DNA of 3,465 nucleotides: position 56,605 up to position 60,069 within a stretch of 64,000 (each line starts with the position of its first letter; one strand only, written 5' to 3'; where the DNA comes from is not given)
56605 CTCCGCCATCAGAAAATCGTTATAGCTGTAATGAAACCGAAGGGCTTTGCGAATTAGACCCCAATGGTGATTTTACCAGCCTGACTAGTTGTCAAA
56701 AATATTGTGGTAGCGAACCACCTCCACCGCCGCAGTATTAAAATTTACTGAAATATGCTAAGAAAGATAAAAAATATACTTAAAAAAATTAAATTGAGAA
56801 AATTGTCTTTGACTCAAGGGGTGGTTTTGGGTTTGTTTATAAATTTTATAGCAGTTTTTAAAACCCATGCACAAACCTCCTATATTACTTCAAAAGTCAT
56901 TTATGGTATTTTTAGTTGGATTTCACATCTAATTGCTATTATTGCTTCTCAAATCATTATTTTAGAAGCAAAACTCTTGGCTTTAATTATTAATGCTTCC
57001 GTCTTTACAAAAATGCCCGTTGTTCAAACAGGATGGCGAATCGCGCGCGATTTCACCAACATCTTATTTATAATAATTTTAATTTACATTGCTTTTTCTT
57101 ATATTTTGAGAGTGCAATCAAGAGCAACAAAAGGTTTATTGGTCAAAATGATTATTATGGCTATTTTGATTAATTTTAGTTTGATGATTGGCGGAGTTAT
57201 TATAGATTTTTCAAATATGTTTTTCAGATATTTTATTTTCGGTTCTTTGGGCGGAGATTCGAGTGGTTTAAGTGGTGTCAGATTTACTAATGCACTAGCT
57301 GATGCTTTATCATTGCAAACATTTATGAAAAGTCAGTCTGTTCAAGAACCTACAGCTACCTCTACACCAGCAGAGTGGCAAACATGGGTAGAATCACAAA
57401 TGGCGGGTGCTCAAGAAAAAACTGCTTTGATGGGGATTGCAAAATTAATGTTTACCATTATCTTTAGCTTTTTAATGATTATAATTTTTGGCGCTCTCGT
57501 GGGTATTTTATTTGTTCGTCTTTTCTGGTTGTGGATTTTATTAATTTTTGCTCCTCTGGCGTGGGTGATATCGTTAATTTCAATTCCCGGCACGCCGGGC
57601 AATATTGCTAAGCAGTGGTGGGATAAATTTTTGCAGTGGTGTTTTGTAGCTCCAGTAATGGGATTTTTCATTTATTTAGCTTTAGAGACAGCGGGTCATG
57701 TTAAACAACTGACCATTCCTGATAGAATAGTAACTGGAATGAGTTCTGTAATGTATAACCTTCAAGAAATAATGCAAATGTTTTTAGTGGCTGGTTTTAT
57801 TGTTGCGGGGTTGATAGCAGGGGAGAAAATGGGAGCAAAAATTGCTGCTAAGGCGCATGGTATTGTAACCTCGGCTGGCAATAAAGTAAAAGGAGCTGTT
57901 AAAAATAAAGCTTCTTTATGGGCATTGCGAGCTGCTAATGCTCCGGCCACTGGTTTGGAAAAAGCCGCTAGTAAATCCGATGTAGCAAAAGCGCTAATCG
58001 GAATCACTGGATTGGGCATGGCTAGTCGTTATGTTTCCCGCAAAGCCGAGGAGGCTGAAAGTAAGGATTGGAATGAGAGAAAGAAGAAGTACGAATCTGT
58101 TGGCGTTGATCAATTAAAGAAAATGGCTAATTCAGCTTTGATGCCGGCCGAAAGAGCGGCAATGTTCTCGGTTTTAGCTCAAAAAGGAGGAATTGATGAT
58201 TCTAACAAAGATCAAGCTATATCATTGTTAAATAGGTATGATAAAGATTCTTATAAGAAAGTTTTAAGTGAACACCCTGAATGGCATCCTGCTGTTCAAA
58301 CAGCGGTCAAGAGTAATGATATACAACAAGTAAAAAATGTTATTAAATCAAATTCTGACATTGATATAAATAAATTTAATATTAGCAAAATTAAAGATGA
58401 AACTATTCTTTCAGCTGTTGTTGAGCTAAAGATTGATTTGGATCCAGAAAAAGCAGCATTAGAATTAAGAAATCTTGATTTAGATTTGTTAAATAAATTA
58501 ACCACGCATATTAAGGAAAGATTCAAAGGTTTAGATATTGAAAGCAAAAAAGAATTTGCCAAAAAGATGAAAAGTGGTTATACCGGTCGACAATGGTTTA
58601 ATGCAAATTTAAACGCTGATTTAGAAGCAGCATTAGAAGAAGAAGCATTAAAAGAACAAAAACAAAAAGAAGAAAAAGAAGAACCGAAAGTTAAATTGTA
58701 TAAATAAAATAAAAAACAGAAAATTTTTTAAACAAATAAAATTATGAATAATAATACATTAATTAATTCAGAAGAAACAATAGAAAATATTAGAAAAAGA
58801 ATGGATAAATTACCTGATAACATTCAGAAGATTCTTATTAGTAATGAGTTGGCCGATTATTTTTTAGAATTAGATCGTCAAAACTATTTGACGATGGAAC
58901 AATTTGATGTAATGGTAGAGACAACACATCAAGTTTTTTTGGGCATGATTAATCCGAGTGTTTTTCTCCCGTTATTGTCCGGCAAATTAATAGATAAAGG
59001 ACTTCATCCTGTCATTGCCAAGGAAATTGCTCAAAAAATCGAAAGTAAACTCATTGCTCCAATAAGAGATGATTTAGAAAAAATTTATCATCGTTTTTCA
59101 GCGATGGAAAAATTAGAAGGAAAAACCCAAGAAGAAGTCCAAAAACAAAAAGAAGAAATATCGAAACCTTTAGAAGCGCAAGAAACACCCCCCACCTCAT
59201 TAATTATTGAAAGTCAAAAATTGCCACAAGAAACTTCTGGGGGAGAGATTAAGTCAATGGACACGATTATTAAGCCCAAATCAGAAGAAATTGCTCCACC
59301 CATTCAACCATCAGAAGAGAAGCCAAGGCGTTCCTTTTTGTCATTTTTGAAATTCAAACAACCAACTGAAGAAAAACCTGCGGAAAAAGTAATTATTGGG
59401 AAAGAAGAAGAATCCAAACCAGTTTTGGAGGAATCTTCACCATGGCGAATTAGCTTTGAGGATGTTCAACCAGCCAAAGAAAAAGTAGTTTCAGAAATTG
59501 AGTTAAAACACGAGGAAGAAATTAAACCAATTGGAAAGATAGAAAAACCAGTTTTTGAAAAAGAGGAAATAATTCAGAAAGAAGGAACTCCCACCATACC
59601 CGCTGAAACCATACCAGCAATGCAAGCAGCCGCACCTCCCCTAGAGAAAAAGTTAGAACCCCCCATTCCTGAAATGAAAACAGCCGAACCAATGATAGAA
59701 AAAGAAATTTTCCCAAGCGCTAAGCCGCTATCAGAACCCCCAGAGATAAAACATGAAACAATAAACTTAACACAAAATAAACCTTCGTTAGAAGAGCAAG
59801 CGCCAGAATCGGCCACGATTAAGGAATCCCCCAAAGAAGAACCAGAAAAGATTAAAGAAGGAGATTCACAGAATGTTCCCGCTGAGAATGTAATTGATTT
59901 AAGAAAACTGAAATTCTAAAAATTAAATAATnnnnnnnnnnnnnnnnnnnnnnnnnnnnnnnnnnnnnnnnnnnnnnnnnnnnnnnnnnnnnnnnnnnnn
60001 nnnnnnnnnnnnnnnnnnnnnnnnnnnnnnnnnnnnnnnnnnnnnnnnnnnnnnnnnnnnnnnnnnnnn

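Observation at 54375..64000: T4SS-like gene cluster centred on a VirB4-family ATPase with VirB3/PrgI-like and polytopic VirB6-like partners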

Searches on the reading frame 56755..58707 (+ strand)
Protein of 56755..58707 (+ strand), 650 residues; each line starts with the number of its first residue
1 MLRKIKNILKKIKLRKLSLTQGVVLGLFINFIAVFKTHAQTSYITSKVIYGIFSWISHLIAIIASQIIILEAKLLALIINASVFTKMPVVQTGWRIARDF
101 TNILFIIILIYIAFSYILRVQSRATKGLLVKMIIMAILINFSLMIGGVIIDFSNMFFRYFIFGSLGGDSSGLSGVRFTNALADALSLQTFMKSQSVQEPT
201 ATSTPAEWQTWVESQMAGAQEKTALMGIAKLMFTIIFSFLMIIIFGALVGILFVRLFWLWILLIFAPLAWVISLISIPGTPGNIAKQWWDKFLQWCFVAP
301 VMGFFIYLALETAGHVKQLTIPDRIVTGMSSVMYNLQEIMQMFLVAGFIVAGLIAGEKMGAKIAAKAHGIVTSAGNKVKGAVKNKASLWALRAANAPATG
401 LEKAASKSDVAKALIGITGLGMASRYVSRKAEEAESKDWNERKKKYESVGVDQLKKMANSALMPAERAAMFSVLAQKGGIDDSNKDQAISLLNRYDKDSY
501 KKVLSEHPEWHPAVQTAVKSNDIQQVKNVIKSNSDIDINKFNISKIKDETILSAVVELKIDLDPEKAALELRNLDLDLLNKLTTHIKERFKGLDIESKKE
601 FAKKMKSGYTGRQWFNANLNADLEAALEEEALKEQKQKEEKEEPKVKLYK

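Call 6: search_protein_families(library=pfam, proteins=[window:56755-58707:+], max_evalue=0.1)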
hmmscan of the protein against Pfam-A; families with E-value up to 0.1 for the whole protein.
window:56755-58707:+ (650 aa): 0 families

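Call 7: search_protein_families(library=ncbifam, proteins=[window:56755-58707:+], max_evalue=0.1)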
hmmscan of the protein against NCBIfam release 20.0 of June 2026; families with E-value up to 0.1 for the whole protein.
window:56755-58707:+ (650 aa): 1 family
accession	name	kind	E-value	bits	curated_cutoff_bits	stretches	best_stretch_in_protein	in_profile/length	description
NF045848.1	MMCAP2_0566_fam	domain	0.019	14.3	90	1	49-365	9-310/322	MMCAP2_0566 family conjugal transfer protein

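Call 33: find_homologous_proteins(query=window:56755-58707:+, max_evalue=0.001)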
Query window:56755-58707:+ (650 aa): 47 proteins with E <= 0.001 among 8000 candidates.
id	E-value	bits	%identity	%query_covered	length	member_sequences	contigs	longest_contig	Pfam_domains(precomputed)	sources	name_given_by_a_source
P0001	0.0e+0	1389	99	100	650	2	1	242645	-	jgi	jgi:hypothetical protein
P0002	0.0e+0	1083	80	95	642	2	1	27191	-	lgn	-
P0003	0.0e+0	1055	76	100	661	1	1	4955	-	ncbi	ncbi:MAG: hypothetical protein QXD43_03530 [Candidatus Aenigmatarchaeota archaeon]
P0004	6.3e-290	981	71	96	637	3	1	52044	-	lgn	-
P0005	6.5e-209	714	54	94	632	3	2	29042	-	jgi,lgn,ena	-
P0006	1.7e-198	679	52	95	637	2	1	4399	-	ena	-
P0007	1.3e-189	650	49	95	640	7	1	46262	-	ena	-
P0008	2.3e-177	609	57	78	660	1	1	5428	-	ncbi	-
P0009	5.1e-150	519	54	70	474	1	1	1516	-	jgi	jgi:hypothetical protein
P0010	6.9e-124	433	40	86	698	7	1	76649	-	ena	-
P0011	4.5e-123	430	39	97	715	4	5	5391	-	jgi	jgi:hypothetical protein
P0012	6.5e-123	430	43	79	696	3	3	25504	-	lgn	-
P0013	5.3e-122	427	43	79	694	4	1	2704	-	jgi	-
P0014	5.8e-122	427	41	81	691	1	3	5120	-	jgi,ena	-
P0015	2.4e-121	424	38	98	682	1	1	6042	-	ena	-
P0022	9.8e-76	274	36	80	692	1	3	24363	PF19590.5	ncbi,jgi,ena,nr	ncbi:MAG TPA: hypothetical protein P5524_01665 [Candidatus Paceibacterota bacterium]|nr:hypothetical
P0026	9.4e-71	257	34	82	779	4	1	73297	PF19590.5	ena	-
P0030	1.0e-47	181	36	57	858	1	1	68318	PF19590.5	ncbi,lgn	-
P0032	9.7e-33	132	43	17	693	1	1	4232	PF19590.5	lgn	-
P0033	1.8e-26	111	25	83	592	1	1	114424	PF19590.5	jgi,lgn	jgi:hypothetical protein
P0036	8.5e-17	79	30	39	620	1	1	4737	PF19590.5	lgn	-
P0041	1.1e-11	62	24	66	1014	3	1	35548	PF19590.5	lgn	-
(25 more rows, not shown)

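Call 35: search_protein_families(library=pfam, proteins=[P0022, P0026, P0030, P0033, P0041, window:56755-58707:+], max_evalue=10)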
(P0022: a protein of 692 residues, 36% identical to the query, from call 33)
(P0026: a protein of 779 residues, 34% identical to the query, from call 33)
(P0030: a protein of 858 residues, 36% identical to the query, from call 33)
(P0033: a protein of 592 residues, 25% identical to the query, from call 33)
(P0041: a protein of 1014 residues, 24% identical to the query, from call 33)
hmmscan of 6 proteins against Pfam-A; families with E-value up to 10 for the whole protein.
P0022 (692 aa): 1 family
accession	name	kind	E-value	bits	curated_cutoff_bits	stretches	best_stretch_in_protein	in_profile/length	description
PF10459.15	Peptidase_S46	-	3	6.8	22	1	417-569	295-447/698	Peptidase S46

P0026 (779 aa): 0 families

P0030 (858 aa): 1 family
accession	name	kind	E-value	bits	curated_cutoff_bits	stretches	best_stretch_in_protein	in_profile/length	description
PF11931.14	SF3a60_Prp9_C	-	0.47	11.4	30.7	1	514-591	45-118/120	SF3a60/Prp9 C-terminal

P0033 (592 aa): 2 families
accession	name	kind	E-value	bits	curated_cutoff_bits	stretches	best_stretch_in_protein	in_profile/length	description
PF04610.19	TrbL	-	4.9e-05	23.6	25.9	1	158-292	74-210/215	TrbL/VirB6 plasmid conjugal transfer protein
PF12722.12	Hid1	-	0.27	9.9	22.5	1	99-157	465-521/812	High-temperature-induced dauer-formation protein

P0041 (1014 aa): 4 families
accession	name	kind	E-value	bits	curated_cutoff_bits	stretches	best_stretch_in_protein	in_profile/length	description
PF04610.19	TrbL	-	0.0043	17.3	25.9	1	129-291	27-190/215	TrbL/VirB6 plasmid conjugal transfer protein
PF01442.23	Apolipoprotein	-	0.034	14.3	90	1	779-979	57-185/190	Apolipoprotein A1/A4/E domain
PF00482.28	T2SSF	-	0.12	12.8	25.2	1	472-513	42-82/125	Type II secretion system (T2SS), protein F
PF08621.15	RPAP1_N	-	0.17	12.1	25.3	1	806-819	7-20/46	RPAP1-like, N-terminal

window:56755-58707:+ (650 aa): 0 families
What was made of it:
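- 56755..58707 (+): p650: extended VirB6-like polytopic channel subunit. It has a helical membrane domain (about residues 17-365), a disordered linker, and a helical hydrophilic C-terminal domain (about residues 430-640). Distant homologues hit Pfam TrbL just below threshold, E 4.9e-5 (call 35).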

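Call 38: search_solved_structures(query=A1, max_evalue=10)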
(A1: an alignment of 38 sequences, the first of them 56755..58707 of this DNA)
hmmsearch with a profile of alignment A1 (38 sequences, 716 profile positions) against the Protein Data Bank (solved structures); distinct sequences matched with E-value up to 10: 93 (the best 60 are shown).
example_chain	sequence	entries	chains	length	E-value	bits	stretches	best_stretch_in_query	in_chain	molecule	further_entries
8ro6_A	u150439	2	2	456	0.0057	18.8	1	459-627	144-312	Structural maintenance of chromosomes protein 1A (SMC1A)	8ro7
8p0a_A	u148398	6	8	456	0.0058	18.7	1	459-627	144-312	Structural maintenance of chromosomes protein 1A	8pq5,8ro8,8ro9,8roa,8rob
6uz8_A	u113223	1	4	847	0.11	14.5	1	289-347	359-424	Short transient receptor potential channel 6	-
6uza_A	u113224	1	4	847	0.11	14.5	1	289-347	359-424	Short transient receptor potential channel 6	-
5yx9_A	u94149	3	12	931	0.13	14.3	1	289-347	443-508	Short transient receptor potential channel 6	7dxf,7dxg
7a6u_A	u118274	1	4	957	0.13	14.3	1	289-347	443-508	Short transient receptor potential channel 6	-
9qks_C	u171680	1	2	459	0.18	13.8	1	610-705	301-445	ESX secretion system protein YukC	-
6qpq_A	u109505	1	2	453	0.19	13.7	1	481-630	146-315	Structural maintenance of chromosomes protein,Structural maintenance of chromosomes protei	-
7ung_h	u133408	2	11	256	0.21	13.6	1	374-502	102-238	Enkurin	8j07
9cpc_2I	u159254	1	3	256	0.23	13.5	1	374-502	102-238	Enkurin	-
6cv9_A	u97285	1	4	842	0.24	13.4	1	289-347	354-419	Short transient receptor potential channel 6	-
6uxv_C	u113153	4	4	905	0.27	13.2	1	500-694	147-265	SWI/SNF chromatin-remodeling complex subunit SNF5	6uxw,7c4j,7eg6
7rro_h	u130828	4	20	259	0.31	13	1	374-502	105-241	Enkurin, TRPC channel interacting protein | Enkurin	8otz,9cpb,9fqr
7egm_C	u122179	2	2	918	0.35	12.9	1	500-694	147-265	SWI/SNF chromatin-remodeling complex subunit SNF5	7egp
6fhs_J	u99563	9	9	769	0.43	12.6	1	475-647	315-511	Arp5 | DASH complex subunit DAD4 | Actin-related protein 5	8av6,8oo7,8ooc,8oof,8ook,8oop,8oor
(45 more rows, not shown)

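Call 49: predict_structure(alignment_id=A1)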
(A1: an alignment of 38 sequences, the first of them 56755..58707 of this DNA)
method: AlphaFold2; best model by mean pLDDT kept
length: 650 residues; sequences in the alignment: 38
mean_pLDDT: 73.5   pTM: 0.46
mean pLDDT of the five models: 73.5, 71.0, 70.3, 70.3, 69.3
residues with pLDDT >= 90: 56; 70-90: 357; 50-70: 155; < 50: 82
segments of 3 or more residues with pLDDT < 50: 38-41, 192-195, 324-326, 328-330, 371-406, 411-425, 647-650
pLDDT, mean of each block of 10 residues (from residue 1): 55 51 61 51 60 72 77 76 77 92 88 80 64 84 87 86 63 63 63 52 71 58 63 78 85 89 90 68 77 89 87 69 49 61 82 76 55 43 38 41 46 46 54 76 85 83 81 87 85 87 87 86 87 83 86 90 89 88 90 90 90 91 88 81 50
secondary structure, 60 per line:
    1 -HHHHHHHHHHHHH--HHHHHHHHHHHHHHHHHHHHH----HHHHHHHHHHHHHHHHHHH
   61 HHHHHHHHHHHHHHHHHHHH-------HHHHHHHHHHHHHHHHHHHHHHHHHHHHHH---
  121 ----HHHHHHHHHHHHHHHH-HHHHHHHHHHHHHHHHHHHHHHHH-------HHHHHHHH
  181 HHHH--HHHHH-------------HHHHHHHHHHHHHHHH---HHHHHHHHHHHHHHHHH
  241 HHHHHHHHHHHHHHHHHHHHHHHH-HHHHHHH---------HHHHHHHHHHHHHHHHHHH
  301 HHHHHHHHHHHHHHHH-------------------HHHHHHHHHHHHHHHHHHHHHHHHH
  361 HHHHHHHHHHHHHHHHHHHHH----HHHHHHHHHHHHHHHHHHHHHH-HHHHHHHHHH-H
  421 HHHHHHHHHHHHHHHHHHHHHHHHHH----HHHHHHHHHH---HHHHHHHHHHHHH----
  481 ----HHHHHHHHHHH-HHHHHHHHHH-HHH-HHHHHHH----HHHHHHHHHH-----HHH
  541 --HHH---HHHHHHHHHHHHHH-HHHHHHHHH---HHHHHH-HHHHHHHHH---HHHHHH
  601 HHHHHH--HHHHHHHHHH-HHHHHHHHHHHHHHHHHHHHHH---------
elements in order: H2-14 H17-37 H42-80 H88-117 H125-140 H142-165 H173-184 H187-191 H205-220 H224-264 H266-272 H282-316 H336-381 H386-407 H409-418 H420-446 H451-460 H464-476 H485-495 H497-506 H512-518 H523-532 H549-562 H564-572 H576-581 H583-591 H595-606 H609-618 H620-641
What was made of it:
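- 56755..58707 (+): AF2 model pLDDT 73.5 (call 49).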

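Call 53: fold_search(model_id=the predicted structure, library=pdb)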
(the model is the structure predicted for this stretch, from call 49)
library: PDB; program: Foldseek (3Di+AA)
matches with E <= 10: 199; with E <= 0.001: 0
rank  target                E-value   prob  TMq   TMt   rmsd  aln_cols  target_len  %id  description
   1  8rt9_F                1.3e-01  0.98  0.21  0.42  14.0       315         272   15  Stalk complex full-length structure (TrwJ/VirB5-TrwI/VirB6) from the fully-assembled R388 type IV secretion system det (released 2024-06-19)
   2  8rtd_L                1.6e-01  1.00  0.26  0.53   7.2       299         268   15  Stalk-Arches-IMC structure from the fully-assembled R388 type IV secretion system determined by cryo-EM. (released 2024-06-19)
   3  7o3v_J                2.6e-01  0.97  0.22  0.44   9.8       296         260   13  Stalk complex structure (TrwJ/VirB5-TrwI/VirB6) from the fully-assembled R388 type IV secretion system determined by c (released 2022-06-22)
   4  7o3v_F                3.1e-01  0.99  0.24  0.49   8.0       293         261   13  Stalk complex structure (TrwJ/VirB5-TrwI/VirB6) from the fully-assembled R388 type IV secretion system determined by c (released 2022-06-22)
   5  8kh5_A                5.1e-01  0.21  0.10  0.19  27.6       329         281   11  Cryo-EM structure of the GPR174-Gs complex bound to endogenous lysoPS (released 2023-10-18)
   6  8cws_A                5.1e-01  0.08  0.08  0.10  25.7       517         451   11  Accurate computational design of genetically encoded 3D protein crystals (released 2023-11-01)
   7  8rtd_I                5.7e-01  0.57  0.14  0.33  16.0       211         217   16  Stalk-Arches-IMC structure from the fully-assembled R388 type IV secretion system determined by cryo-EM. (released 2024-06-19)
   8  7o3v_G                6.0e-01  0.89  0.21  0.42   9.6       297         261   13  Stalk complex structure (TrwJ/VirB5-TrwI/VirB6) from the fully-assembled R388 type IV secretion system determined by c (released 2022-06-22)
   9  7mq8_LP               6.7e-01  0.13  0.12  0.13  28.7       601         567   11  Cryo-EM structure of the human SSU processome, state pre-A1 (released 2021-09-22)
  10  9ce3_A                7.0e-01  0.20  0.16  0.09  21.9       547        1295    9  Structure of the TSC:WIPI3 lysosomal recruitment complex (released 2024-12-04)
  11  3c2g_A                8.3e-01  0.08  0.12  0.13  27.7       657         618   11  Crystal complex of SYS-1/POP-1 at 2.5A resolution (released 2008-05-20)
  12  8fgw_D                9.0e-01  0.12  0.12  0.08  33.9       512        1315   10  Human IFT-A complex structures provide molecular insights into ciliary transport (released 2023-02-22)
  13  8qxd_N                1.0e+00  0.12  0.13  0.11  27.6       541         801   10  Cryo-EM structure of the cross-exon pre-B complex (released 2024-05-22)
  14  9n74_LM               1.1e+00  0.09  0.12  0.07  22.4       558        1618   12  SSU processome maturation and disassembly, State H (released 2025-10-29)
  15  7mqa_LP               1.1e+00  0.07  0.10  0.11  28.4       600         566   11  Cryo-EM structure of the human SSU processome, state post-A1 (released 2021-09-22)
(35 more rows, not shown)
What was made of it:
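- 56755..58707 (+): The Foldseek top four are all TrwI, probability 0.97-1.0, with non-significant E-values of 0.13-0.31 (call 53).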

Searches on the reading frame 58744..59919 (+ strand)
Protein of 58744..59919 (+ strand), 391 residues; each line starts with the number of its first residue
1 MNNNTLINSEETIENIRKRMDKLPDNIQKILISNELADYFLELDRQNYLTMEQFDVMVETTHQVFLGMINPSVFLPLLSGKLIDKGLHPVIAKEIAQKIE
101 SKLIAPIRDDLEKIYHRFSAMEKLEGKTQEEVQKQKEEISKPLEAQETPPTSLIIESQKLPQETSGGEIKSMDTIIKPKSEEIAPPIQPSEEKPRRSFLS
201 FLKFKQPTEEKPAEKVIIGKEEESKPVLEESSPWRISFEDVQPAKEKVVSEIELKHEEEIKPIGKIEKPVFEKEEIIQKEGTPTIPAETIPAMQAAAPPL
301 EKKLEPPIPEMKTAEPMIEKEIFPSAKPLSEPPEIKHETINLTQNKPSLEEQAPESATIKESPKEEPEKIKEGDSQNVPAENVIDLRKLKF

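Call 6: search_protein_families(library=pfam, proteins=[window:58744-59919:+], max_evalue=0.1)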
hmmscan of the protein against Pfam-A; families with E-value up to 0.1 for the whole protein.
window:58744-59919:+ (391 aa): 0 families

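Call 7: search_protein_families(library=ncbifam, proteins=[window:58744-59919:+], max_evalue=0.1)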
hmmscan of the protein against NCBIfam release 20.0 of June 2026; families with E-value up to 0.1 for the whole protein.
window:58744-59919:+ (391 aa): 0 families

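Call 79: search_protein_families(library=pfam, alignment_id=A6, max_evalue=0.01)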
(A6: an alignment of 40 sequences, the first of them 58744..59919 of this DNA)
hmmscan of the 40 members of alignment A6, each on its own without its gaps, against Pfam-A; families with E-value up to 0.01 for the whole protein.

A. member 1, window:58744-59919:+ (391 aa): 0 families

B. families by the number of members that match (of 40 scanned): 1 family
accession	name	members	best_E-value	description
PF13725.12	tRNA_bind_2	1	0.0066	Possible tRNA binding domain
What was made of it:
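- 58744..59919 (+): p391: predicted cytoplasmic protein with a conserved helical N-terminal domain of about 110 aa followed by a long E/K/P-rich low-complexity tail. Function unknown. No Pfam, NCBIfam or family-wide hit (calls 6, 7, 79).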
